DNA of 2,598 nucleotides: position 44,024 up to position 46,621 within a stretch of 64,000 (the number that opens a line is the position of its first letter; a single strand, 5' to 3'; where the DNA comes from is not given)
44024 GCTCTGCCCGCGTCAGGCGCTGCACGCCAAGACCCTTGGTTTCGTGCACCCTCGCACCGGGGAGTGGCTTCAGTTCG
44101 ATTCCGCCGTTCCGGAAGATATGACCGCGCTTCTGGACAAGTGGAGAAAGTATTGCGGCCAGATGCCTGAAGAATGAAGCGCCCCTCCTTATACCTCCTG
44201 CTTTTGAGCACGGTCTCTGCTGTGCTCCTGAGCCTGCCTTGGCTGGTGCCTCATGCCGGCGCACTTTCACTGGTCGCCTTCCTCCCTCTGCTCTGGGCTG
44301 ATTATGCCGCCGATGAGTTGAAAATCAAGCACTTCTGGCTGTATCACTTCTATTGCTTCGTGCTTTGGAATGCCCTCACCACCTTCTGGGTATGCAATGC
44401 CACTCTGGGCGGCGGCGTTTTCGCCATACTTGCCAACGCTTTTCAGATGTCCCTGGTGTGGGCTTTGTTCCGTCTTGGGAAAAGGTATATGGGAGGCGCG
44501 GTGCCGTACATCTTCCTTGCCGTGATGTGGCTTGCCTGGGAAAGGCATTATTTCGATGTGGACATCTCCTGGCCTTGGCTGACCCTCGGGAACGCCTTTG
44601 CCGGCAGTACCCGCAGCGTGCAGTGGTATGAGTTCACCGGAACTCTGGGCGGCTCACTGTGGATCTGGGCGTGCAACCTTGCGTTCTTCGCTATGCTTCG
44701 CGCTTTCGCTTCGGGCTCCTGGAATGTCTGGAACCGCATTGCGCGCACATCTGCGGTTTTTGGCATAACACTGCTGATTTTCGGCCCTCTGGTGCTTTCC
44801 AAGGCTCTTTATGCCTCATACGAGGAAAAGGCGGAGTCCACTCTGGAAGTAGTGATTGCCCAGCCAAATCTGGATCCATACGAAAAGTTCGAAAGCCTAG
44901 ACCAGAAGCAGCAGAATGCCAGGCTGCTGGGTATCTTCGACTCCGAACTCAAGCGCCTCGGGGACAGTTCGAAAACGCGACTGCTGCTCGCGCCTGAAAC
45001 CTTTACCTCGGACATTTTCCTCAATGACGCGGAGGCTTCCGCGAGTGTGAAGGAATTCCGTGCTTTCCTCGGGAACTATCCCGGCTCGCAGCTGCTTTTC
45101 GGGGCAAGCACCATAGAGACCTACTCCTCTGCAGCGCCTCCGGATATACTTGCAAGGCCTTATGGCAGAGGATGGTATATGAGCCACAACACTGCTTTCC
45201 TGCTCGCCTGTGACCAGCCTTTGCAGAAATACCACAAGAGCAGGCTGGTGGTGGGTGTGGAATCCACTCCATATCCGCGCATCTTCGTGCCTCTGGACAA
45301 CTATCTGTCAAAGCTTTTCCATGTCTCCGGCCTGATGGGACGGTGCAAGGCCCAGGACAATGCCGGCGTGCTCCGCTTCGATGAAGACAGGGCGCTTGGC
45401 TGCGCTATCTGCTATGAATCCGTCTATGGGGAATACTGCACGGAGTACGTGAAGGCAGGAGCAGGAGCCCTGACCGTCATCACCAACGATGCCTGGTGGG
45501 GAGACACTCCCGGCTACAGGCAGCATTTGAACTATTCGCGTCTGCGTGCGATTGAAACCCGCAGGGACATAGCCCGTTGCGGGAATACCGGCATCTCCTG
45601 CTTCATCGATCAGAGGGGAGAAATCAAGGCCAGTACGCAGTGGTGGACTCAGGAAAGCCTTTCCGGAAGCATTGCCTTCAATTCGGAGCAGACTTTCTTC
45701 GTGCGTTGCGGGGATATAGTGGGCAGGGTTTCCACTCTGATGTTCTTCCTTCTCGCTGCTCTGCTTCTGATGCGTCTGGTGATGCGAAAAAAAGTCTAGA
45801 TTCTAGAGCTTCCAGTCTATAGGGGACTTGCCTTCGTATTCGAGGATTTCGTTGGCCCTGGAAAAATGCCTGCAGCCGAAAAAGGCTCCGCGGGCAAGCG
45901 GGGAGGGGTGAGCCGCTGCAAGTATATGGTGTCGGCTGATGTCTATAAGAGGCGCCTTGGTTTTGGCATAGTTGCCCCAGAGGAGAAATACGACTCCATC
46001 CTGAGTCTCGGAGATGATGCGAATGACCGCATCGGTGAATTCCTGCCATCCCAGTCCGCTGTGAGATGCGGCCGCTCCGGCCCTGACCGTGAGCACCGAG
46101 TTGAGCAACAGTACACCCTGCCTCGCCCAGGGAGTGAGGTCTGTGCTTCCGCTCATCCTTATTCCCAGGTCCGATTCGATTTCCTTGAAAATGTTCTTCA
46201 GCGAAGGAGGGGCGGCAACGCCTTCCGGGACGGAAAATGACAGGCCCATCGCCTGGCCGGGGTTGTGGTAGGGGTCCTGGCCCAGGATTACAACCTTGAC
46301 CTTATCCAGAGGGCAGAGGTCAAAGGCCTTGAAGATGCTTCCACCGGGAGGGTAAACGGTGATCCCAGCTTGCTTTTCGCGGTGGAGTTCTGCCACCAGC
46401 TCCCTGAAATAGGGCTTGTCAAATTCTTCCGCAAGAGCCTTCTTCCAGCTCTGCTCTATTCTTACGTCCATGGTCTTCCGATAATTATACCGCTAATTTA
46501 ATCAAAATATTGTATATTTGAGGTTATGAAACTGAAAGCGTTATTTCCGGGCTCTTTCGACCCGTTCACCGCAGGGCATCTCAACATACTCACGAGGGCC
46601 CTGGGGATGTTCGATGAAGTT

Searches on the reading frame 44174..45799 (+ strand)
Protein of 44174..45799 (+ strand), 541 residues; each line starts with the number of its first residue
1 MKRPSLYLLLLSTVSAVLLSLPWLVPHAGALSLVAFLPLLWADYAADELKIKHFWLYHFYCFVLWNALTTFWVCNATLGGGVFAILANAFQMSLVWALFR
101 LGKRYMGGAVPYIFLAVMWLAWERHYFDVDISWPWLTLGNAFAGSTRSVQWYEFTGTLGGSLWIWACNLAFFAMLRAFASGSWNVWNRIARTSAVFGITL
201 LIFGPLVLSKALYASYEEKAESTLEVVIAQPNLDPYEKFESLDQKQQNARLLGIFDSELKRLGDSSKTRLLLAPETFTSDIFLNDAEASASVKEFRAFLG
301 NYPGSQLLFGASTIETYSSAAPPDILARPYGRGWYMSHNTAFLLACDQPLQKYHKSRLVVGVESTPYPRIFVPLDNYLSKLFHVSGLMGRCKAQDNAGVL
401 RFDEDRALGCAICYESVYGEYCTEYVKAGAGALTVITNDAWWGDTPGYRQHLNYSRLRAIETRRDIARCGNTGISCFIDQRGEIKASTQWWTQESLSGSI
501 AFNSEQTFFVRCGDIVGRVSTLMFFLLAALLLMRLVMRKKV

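Call 71: search_protein_families(library=pfam, proteins=[window:44174-45799:+], max_evalue=0.00001)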
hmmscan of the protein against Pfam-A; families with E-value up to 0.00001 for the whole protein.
window:44174-45799:+ (541 aa): 2 families
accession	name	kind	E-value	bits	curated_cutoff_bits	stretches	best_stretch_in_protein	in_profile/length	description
PF00795.27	CN_hydrolase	-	3e-16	60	23.2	1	336-503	91-249/256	Carbon-nitrogen hydrolase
PF20154.4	LNT_N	-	5.8e-12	46.5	27.1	1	15-169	1-158/159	Apolipoprotein N-acyltransferase N-terminal domain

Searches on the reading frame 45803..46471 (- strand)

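Call 71: search_protein_families(library=pfam, proteins=[window:45803-46471:-], max_evalue=0.00001)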
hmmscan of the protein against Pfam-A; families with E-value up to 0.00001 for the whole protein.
window:45803-46471:- (222 aa): 1 family
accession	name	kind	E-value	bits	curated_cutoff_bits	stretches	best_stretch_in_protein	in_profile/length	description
PF03167.25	UDG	-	1.2e-17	64.8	24.3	1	51-210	2-140/141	Uracil DNA glycosylase superfamily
